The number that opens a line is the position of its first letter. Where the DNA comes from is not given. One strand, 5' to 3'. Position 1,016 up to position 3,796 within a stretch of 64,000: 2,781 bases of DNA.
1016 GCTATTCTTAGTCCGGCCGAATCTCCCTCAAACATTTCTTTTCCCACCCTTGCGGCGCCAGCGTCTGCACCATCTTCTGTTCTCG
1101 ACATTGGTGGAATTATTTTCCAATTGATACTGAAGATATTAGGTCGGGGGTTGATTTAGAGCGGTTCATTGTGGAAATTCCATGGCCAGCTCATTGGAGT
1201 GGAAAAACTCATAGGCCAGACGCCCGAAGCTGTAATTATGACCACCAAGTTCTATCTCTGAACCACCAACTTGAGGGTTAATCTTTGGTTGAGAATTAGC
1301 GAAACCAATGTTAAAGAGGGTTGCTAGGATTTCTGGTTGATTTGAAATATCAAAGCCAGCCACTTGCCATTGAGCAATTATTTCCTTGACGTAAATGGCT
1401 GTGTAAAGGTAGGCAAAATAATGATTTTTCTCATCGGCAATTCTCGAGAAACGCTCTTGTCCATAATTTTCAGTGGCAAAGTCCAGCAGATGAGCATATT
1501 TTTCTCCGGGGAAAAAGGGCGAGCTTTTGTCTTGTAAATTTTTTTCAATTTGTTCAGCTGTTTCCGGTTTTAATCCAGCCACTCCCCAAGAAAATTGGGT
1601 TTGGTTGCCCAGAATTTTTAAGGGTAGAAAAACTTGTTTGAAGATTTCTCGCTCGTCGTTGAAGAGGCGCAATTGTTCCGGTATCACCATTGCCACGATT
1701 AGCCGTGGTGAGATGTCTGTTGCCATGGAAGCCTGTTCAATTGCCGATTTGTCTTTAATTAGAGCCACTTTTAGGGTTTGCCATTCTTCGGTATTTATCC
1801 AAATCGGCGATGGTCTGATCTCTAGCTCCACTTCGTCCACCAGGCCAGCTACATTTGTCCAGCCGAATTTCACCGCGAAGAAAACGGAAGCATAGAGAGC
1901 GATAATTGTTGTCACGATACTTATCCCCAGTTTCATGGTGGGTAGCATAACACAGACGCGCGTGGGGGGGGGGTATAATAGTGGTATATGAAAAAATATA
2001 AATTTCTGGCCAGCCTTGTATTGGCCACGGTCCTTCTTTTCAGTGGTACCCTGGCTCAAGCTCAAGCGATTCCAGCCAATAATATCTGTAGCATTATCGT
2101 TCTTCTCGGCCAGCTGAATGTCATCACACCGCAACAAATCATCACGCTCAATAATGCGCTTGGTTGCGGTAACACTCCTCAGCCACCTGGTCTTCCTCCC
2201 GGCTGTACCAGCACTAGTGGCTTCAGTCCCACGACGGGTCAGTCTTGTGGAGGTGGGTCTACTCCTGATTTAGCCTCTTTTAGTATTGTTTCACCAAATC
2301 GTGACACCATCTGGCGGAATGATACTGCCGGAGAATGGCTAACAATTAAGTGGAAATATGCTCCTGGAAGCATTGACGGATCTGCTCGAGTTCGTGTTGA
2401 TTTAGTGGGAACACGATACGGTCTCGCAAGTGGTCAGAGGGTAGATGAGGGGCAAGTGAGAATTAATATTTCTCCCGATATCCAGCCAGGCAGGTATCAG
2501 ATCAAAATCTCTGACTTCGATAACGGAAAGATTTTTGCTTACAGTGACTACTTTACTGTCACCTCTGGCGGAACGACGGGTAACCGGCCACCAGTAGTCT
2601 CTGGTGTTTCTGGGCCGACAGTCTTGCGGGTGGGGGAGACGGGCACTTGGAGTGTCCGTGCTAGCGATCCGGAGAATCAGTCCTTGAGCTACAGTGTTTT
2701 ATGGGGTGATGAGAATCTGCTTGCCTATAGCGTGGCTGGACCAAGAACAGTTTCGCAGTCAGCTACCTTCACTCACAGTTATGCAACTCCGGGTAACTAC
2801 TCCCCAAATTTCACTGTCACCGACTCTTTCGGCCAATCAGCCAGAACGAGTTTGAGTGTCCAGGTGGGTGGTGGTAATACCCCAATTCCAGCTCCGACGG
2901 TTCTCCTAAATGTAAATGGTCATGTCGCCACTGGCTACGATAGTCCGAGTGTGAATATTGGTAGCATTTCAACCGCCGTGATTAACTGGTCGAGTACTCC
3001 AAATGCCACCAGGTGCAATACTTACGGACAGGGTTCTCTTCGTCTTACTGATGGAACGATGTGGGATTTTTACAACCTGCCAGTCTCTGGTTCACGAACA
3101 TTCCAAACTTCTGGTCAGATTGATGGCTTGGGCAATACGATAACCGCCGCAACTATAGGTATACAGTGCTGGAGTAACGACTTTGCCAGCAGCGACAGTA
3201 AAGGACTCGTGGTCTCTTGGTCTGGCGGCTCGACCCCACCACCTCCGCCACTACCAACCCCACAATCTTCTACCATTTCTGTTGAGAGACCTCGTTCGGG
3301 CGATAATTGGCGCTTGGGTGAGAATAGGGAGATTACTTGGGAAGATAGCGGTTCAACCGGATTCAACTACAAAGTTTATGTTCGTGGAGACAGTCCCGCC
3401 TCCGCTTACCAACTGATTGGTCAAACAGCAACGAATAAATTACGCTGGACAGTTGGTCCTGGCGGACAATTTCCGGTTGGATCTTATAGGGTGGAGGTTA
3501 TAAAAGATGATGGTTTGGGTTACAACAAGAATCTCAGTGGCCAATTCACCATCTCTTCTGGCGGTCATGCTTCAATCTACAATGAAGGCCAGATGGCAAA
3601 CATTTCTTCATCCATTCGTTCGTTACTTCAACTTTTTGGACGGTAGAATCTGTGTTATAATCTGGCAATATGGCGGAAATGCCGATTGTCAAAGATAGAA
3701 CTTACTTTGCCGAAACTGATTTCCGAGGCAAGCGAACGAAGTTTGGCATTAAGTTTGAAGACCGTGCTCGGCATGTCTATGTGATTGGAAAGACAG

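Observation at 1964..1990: G10 homopolymer fused to a TATAAT box 8 nt upstream of a secreted PKD-protein gene: candidate phase-variation switch on a leaderless transcript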

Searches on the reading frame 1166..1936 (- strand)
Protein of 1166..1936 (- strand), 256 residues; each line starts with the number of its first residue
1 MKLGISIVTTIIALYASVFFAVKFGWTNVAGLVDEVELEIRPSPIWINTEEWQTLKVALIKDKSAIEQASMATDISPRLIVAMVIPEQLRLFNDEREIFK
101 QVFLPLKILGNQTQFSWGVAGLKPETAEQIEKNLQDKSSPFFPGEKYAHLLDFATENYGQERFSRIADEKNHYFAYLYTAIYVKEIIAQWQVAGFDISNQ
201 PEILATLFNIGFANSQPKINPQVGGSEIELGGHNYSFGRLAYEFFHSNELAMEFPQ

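Call 7: search_protein_families(library=pfam, proteins=[window:1166-1936:-], max_evalue=0.01)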
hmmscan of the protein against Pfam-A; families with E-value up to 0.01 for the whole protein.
window:1166-1936:- (256 aa): 1 family
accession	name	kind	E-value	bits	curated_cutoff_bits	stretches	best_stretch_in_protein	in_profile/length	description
PF07182.16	DUF1402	-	8.8e-05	22.2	27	1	175-235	221-284/300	Protein of unknown function (DUF1402)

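Call 11: find_encoding_contigs(protein=window:1166-1936:-, flank=3000, max_places=10)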
Protein window:1166-1936:- (256 aa): no gene with exactly this product is on record in the collection.

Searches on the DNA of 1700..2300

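Call 49: search_rna_families(source=window, start=1700, end=2300, threshold=evalue, max_evalue=1)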
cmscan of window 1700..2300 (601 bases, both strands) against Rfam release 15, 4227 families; matches with E-value up to 1: 2.
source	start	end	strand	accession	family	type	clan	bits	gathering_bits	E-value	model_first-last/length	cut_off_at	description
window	1789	1858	+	RF02186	ST7-OT3_4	Gene; lncRNA;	-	15.9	80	0.23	1-73/73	no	ST7 overlapping transcript 3 conserved region 4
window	2104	2149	-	RF01136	sR28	Gene; snRNA; snoRNA; CD-box;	-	12.7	39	0.95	1-55/55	no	Small nucleolar RNA sR28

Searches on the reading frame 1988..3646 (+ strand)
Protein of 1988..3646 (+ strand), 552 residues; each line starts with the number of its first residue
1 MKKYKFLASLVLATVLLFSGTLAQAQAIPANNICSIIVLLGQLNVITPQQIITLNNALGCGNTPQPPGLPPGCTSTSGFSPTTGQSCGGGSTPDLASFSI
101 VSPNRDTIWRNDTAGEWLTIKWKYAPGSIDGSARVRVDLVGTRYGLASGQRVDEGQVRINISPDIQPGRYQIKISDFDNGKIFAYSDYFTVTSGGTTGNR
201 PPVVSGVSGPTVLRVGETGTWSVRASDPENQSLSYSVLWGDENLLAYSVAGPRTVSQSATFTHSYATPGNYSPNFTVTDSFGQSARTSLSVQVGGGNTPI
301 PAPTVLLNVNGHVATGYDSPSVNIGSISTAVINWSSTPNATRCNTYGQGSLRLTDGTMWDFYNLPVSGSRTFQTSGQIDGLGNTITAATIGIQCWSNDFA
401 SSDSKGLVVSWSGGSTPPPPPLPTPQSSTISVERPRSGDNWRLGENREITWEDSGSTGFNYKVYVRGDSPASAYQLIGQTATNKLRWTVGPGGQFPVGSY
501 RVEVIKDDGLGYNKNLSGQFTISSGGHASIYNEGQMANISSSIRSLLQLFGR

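Call 7: search_protein_families(library=pfam, proteins=[window:1988-3646:+], max_evalue=0.01)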
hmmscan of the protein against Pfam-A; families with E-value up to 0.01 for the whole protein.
window:1988-3646:+ (552 aa): 3 families
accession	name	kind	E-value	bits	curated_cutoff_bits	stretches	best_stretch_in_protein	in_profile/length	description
PF18911.6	PKD_4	-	1.4e-09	38.3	27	1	199-288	1-80/85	PKD domain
PF10342.15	Kre9_KNH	-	4.3e-09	37.4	24.6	2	115-191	11-94/94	Kre9/KNH-like N-terminal Ig-like domain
PF00801.26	PKD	-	0.0029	18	23.5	1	210-287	8-75/80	PKD domain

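Call 10: find_encoding_contigs(protein=window:1988-3646:+, flank=3000, max_places=10)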
Protein window:1988-3646:+ (552 aa): no gene with exactly this product is on record in the collection.

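Call 13: find_related_loci(query=window:1988-3646:+, collection=metagenome_contigs, flank=4000)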
Query window:1988-3646:+ (552 aa) in metagenome_contigs; peptide patterns used: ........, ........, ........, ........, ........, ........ (x = any residue, [..] = any of these).
75 stretches matched a pattern; 24 encode a relative of the query (tblastn E <= 1e-3); 24 distinct loci.
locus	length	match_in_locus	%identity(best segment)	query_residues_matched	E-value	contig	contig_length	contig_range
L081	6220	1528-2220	49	168-306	5e-28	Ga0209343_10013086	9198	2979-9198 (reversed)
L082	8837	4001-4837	36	97-377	1e-27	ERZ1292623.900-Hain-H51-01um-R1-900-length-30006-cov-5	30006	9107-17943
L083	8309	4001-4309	56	199-298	4e-26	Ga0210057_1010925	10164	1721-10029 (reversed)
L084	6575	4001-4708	41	160-337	4e-25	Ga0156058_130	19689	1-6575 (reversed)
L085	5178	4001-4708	41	160-337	4e-25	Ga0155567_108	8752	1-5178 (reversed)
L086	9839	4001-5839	55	199-509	1e-23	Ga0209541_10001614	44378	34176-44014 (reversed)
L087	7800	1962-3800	55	199-509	1e-23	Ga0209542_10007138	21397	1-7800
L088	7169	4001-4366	48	200-319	1e-23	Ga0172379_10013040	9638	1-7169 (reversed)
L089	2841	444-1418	50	185-317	3e-23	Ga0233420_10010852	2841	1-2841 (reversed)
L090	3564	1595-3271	39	189-365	9e-23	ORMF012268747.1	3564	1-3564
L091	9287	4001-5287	31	97-506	2e-22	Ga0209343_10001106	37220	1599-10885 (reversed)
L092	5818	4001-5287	31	97-506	1e-22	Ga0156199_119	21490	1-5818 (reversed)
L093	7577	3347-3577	57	204-282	9e-21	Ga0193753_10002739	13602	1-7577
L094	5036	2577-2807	57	204-282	8e-21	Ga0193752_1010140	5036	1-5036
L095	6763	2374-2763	42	165-293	8e-21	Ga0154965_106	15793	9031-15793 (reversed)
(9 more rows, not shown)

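Call 21: find_homologous_proteins(query=window:1988-3646:+, max_evalue=1e-10)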
Query window:1988-3646:+ (552 aa): 107 proteins with E <= 1e-10 among 8000 candidates.
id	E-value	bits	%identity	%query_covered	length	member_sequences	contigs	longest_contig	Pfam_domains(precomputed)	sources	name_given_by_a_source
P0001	0.0e+0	1245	100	100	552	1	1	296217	PF10342.16,PF18911.7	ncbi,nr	ncbi:hypothetical protein IT398_01540 [Candidatus Nomurabacteria bacterium]|nr:hypothetical protein 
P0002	8.1e-51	191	50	37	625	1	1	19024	PF10342.16,PF18911.7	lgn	-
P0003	6.0e-50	189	50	20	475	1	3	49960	PF22352.3,PF00801.27,PF17963.8,PF01471.24,PF19077.7,PF18911.7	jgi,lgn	jgi:peptidoglycan hydrolase-like protein with peptidoglycan-binding domain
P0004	2.9e-47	180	37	38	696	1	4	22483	PF00801.27,PF18911.7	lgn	-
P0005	2.0e-46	177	35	41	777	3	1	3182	PF00801.27,PF17963.8,PF01471.24,PF18911.7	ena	-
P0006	5.6e-45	172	51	19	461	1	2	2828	PF00801.27,PF19077.7,PF18911.7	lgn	-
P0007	2.6e-44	170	35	41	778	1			PF00801.27,PF17963.8,PF01471.24,PF18911.7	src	-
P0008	1.5e-42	164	43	28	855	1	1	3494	PF00801.27,PF00404.25,PF01471.24,PF00041.28,PF18911.7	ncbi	-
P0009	2.1e-41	160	59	16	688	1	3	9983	PF00801.27,PF01471.24,PF18911.7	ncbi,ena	-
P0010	4.1e-41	159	31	89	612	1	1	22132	PF00801.27,PF10342.16,PF18911.7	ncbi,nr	ncbi:MAG: hypothetical protein HY481_01930 [Candidatus Vogelbacteria bacterium]|nr:hypothetical prot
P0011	7.8e-38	149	57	20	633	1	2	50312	PF00801.27,PF18911.7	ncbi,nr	ncbi:MAG: hypothetical protein HYT47_00580 [Candidatus Vogelbacteria bacterium]|nr:hypothetical prot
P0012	2.7e-36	144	58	23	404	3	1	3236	PF00801.27,PF01471.24,PF18911.7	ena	-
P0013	3.7e-36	143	36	36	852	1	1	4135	PF00801.27,PF01471.24,PF18911.7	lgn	-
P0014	1.6e-34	138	45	28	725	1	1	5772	PF18911.7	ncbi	ncbi:MAG: PKD domain-containing protein, partial [Patescibacteria group bacterium]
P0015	8.2e-34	135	61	20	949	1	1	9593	PF00801.27,PF01471.24,PF18911.7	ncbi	-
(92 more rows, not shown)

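Call 43: find_encoding_contigs(protein=P0010, flank=3000, max_places=6)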
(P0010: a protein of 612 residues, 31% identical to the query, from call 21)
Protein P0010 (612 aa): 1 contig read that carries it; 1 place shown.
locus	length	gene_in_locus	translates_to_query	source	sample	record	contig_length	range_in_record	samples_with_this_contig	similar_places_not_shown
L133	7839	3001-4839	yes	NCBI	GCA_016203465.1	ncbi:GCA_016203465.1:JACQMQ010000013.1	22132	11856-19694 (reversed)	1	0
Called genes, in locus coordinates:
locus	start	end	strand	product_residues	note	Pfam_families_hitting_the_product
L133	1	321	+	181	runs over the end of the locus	PF00347:Ribosomal_L6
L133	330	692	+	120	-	PF00861:Ribosomal_L18p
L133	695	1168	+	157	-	PF00333:Ribosomal_S5, PF03719:Ribosomal_S5_C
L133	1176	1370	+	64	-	-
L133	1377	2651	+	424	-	PF00344:SecY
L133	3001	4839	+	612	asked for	PF00801:PKD (faint), PF18911:PKD_4 (weak), PF10342:Kre9_KNH (weak)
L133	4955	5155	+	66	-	-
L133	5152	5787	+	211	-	PF00406:ADK (weak), PF13207:AAA_17 (faint), PF00406:ADK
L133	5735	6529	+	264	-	PF00557:Peptidase_M24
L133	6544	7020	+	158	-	PF00334:NDK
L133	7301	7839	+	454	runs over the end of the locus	PF00753:Lactamase_B, PF23023:Anti-Pycsar_Apyc1 (weak), PF16661:Lactamase_B_6, PF12706:Lactamase_B_2 (weak), PF10996:Beta-Casp, PF07521:RMMBL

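Call 44: find_encoding_contigs(protein=P0002, flank=3000, max_places=6)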
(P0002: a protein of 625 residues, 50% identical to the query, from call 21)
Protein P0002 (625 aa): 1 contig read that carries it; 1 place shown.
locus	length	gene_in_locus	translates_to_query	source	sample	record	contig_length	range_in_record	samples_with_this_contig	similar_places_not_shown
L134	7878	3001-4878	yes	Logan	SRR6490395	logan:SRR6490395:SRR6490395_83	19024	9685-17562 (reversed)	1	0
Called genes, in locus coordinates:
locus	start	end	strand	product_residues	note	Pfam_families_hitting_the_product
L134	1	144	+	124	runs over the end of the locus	PF00861:Ribosomal_L18p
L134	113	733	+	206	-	PF00333:Ribosomal_S5, PF03719:Ribosomal_S5_C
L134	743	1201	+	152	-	PF00828:Ribosomal_L27A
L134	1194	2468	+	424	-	PF00344:SecY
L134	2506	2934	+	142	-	-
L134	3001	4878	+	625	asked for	PF10342:Kre9_KNH (faint), PF18911:PKD_4 (weak)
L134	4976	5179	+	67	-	-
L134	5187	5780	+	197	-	PF00406:ADK, PF13207:AAA_17 (weak)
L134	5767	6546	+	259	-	PF00557:Peptidase_M24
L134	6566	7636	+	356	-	PF00145:DNA_methylase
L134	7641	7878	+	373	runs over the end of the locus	-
